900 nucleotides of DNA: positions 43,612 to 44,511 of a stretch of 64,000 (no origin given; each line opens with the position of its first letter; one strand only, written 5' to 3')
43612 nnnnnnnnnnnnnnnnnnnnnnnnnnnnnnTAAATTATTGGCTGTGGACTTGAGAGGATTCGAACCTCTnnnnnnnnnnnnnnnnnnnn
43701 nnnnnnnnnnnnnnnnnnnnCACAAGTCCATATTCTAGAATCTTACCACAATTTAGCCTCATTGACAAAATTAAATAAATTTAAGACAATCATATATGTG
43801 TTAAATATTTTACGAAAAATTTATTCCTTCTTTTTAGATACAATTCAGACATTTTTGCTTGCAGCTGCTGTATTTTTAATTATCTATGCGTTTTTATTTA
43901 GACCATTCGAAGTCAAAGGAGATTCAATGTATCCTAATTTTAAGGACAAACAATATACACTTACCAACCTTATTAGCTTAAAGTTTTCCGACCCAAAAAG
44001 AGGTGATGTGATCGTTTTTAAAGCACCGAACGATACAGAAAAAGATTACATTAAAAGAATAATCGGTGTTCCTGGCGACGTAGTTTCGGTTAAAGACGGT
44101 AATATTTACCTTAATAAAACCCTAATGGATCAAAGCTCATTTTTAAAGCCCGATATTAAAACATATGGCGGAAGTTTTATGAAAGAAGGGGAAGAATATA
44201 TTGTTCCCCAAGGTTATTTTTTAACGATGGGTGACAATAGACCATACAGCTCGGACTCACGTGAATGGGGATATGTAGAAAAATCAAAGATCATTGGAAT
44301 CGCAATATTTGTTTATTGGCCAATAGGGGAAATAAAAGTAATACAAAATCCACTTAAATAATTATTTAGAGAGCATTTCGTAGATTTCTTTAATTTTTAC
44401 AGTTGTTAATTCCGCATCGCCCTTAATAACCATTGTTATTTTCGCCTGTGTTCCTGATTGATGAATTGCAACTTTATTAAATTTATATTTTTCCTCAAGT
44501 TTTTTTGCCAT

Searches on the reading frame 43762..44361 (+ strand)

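Call 10: search_protein_families(library=pfam, proteins=[window:43762-44361:+], max_evalue=0.01)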
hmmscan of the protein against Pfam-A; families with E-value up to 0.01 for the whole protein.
window:43762-44361:+ (199 aa): 2 families
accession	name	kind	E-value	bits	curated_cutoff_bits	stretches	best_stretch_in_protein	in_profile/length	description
PF10502.14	Peptidase_S26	-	1.3e-45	155.8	22.9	1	26-186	3-168/168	Signal peptidase, peptidase S26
PF00717.28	Peptidase_S24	-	0.0018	18.4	23.3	1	50-109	39-90/116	Peptidase S24-like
